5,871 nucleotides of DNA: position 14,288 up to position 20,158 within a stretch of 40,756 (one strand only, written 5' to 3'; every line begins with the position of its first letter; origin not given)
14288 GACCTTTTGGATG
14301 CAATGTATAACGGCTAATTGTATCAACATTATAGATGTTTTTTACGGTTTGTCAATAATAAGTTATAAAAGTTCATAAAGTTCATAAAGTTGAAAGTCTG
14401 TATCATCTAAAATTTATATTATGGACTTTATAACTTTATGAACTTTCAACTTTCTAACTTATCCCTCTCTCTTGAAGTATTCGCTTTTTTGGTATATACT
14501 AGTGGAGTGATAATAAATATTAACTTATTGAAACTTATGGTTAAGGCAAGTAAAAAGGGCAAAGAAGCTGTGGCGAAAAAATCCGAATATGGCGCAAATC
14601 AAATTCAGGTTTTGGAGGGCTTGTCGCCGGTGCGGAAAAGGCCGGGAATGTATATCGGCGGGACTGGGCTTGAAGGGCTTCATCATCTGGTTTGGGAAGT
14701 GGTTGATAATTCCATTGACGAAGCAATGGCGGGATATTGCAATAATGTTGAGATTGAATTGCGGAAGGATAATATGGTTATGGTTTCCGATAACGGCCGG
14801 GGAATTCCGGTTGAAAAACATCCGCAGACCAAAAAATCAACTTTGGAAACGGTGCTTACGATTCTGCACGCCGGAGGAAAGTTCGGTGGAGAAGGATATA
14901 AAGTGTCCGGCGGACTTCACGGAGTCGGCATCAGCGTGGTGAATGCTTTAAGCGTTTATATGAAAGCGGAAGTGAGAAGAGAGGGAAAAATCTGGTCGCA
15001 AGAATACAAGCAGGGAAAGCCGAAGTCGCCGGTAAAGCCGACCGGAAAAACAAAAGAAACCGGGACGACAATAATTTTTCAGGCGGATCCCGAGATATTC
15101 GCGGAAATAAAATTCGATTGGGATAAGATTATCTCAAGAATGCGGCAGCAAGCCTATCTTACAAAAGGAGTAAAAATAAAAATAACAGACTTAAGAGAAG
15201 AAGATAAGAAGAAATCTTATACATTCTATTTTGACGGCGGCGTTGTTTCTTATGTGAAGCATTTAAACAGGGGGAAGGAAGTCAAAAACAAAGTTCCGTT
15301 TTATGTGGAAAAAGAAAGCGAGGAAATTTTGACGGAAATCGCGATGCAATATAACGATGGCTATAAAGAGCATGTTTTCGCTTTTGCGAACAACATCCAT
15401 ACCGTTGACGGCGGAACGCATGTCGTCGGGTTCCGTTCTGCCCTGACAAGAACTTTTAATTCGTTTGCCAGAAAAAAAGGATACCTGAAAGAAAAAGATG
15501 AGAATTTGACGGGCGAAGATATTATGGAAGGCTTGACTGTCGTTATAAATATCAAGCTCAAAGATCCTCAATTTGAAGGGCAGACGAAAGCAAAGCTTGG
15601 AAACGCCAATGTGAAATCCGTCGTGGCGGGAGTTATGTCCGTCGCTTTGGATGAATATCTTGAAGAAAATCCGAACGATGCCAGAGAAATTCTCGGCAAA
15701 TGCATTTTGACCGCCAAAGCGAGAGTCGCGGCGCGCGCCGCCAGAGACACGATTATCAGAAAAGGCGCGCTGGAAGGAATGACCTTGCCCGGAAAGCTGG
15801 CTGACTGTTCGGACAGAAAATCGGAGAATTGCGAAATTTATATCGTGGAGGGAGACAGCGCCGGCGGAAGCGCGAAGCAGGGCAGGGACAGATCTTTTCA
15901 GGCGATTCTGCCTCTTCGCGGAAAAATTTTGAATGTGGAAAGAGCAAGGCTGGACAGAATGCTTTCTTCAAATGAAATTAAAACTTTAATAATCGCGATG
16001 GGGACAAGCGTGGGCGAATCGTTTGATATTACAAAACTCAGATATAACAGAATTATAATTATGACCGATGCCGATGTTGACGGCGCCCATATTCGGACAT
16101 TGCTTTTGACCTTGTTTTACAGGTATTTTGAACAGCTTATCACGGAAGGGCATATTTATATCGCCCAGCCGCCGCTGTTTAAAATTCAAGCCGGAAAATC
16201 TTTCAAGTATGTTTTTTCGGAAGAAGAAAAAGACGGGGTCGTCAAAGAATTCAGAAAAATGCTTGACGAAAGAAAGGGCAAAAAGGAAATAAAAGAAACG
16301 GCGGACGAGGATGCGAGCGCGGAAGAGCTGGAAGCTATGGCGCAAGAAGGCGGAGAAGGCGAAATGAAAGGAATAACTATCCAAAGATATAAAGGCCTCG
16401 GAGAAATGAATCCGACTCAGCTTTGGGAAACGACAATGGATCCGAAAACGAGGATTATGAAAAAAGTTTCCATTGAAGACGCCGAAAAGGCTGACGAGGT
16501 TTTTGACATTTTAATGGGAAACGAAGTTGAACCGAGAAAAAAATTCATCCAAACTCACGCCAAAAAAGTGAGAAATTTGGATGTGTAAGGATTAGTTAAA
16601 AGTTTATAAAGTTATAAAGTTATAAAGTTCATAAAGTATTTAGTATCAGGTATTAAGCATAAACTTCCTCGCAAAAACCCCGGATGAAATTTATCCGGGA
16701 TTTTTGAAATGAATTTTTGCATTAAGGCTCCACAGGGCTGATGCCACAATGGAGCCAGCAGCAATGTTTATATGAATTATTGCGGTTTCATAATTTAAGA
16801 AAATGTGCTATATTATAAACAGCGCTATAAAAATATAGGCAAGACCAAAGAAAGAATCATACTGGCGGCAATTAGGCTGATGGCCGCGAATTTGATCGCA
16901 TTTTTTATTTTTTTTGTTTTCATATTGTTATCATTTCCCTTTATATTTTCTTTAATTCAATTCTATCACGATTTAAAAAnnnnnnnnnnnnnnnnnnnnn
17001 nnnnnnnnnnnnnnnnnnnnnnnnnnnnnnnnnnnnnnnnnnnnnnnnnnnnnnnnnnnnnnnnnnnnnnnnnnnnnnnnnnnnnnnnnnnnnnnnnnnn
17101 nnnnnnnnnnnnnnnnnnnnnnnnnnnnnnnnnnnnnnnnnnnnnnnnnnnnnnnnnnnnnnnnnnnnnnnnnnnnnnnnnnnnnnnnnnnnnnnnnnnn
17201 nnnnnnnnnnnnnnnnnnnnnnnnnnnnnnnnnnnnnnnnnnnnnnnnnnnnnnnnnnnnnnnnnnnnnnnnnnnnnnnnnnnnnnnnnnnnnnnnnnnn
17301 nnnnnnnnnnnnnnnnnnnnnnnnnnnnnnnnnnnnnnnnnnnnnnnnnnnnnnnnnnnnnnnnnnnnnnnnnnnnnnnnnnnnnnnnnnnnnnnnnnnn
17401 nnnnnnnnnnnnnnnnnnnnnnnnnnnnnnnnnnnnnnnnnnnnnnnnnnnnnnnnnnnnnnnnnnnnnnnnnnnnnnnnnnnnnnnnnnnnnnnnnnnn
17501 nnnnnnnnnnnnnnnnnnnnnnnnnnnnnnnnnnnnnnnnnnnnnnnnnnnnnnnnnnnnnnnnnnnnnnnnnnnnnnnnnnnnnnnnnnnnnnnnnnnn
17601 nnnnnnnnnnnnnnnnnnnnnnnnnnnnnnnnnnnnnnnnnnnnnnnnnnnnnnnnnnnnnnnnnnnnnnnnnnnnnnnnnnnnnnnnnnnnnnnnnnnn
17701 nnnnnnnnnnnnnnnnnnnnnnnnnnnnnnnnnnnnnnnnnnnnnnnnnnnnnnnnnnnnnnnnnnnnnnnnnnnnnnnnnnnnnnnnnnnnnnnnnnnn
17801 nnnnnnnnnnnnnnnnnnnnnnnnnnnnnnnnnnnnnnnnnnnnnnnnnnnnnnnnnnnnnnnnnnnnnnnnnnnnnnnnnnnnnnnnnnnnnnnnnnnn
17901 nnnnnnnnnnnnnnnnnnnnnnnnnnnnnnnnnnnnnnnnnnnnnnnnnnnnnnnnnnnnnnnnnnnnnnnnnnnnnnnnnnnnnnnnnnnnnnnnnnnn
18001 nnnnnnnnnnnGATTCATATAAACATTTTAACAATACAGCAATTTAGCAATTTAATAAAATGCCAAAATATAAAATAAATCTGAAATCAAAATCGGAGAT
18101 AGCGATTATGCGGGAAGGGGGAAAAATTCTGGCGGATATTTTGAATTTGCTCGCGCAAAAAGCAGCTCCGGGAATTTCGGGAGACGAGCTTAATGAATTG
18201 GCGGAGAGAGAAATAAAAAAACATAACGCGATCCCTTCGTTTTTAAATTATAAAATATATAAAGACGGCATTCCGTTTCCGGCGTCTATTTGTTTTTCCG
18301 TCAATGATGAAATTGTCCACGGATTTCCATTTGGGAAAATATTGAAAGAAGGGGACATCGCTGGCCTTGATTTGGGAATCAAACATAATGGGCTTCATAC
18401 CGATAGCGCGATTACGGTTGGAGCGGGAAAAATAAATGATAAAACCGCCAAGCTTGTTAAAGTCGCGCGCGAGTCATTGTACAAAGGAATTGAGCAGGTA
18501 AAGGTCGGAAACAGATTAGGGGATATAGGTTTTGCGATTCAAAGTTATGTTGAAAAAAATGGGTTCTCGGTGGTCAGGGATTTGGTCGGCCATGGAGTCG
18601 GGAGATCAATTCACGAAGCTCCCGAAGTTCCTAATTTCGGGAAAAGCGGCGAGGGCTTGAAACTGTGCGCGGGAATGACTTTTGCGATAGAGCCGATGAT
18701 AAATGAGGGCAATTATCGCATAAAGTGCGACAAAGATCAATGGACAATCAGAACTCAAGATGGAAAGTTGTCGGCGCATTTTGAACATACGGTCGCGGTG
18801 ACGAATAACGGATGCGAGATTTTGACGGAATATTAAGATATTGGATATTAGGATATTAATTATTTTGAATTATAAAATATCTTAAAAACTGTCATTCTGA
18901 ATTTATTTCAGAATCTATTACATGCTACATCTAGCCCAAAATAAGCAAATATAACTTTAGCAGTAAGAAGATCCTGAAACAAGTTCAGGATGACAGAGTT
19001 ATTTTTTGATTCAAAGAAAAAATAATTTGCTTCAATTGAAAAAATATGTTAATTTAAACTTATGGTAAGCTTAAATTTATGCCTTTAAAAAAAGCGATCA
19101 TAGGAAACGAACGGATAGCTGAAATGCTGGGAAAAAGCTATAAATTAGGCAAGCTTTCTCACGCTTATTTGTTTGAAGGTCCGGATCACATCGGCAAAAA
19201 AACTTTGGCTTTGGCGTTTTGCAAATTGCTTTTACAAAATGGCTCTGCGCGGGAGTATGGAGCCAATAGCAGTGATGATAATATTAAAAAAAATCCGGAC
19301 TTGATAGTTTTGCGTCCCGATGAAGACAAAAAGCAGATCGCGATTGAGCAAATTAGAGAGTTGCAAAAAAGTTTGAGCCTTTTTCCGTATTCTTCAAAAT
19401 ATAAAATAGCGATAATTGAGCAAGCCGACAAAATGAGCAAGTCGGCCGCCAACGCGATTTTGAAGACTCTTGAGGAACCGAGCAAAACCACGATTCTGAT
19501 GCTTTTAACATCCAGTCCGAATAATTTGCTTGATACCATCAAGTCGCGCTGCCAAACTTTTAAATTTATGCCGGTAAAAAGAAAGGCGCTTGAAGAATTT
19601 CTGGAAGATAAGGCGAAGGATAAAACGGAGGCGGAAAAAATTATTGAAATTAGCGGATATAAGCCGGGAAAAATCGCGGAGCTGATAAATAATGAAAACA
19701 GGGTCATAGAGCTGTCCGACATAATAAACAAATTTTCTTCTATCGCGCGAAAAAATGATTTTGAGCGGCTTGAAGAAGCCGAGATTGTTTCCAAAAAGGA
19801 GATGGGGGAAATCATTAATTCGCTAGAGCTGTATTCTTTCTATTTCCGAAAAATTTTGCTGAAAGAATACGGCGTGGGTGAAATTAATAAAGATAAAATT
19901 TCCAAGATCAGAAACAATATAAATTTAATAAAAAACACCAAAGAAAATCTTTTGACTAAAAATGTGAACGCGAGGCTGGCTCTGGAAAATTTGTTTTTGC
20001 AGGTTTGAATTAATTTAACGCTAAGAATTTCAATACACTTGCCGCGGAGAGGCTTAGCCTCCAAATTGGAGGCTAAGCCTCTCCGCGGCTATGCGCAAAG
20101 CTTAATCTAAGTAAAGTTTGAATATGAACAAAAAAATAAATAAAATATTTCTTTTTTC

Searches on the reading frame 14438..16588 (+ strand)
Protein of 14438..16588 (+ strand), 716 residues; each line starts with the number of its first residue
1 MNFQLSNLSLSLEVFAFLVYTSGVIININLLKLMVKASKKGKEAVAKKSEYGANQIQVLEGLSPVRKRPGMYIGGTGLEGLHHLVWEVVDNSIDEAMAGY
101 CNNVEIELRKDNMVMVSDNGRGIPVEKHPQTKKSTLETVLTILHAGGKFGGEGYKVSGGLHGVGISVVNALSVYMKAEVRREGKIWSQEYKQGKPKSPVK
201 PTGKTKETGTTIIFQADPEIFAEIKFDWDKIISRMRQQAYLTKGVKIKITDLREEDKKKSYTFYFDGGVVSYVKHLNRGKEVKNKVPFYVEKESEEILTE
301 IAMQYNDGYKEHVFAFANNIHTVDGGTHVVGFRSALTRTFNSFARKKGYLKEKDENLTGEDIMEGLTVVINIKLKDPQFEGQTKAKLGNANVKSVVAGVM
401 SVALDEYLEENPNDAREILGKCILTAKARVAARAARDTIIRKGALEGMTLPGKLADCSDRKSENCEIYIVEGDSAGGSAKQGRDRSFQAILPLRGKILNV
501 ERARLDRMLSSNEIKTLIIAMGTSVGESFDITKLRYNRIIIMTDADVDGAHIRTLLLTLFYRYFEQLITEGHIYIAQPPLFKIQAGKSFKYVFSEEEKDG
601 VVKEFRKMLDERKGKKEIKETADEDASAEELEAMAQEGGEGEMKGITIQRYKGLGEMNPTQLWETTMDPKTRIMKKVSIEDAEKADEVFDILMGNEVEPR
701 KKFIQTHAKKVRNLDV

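Call 9: search_protein_families(library=pfam, proteins=[window:14438-16588:+])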
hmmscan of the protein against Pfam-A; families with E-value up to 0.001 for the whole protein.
window:14438-16588:+ (716 aa): 4 families
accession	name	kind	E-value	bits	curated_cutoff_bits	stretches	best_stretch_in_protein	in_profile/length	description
PF00204.31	DNA_gyraseB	-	4.8e-59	199.2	27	1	268-437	1-172/173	DNA gyrase B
PF00986.26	DNA_gyraseB_C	-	2.7e-31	107.9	29.8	1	644-705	2-63/63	DNA gyrase B subunit, carboxyl terminus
PF01751.28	Toprim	-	4.2e-21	75.3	23.1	1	466-577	1-95/96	Toprim domain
PF02518.31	HATPase_c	-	1.1e-16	61.6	26.4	1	80-216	5-107/111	Histidine kinase-, DNA gyrase B-, and HSP90-like ATPase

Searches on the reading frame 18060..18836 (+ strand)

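Call 9: search_protein_families(library=pfam, proteins=[window:18060-18836:+])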
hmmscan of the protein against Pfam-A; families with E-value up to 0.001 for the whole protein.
window:18060-18836:+ (258 aa): 1 family
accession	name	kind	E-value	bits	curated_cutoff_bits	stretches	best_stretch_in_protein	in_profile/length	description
PF00557.29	Peptidase_M24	-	4.9e-44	151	23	1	16-249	2-208/208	Metallopeptidase family M24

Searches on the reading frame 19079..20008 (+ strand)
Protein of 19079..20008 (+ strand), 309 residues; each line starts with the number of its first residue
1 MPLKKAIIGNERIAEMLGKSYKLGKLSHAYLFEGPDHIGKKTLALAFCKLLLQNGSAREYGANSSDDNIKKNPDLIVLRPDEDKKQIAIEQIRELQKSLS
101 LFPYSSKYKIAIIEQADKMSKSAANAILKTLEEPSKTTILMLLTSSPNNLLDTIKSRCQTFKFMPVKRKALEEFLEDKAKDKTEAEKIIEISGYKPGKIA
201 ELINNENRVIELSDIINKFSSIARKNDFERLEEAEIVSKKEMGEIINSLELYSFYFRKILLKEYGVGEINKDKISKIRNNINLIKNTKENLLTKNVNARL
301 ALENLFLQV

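Call 9: search_protein_families(library=pfam, proteins=[window:19079-20008:+])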
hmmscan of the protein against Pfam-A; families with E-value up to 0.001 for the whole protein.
window:19079-20008:+ (309 aa): 1 family
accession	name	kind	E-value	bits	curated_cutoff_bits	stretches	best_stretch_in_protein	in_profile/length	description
PF13177.12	DNA_pol3_delta2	-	8.5e-46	156.3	27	1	10-166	2-160/161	DNA polymerase III, delta subunit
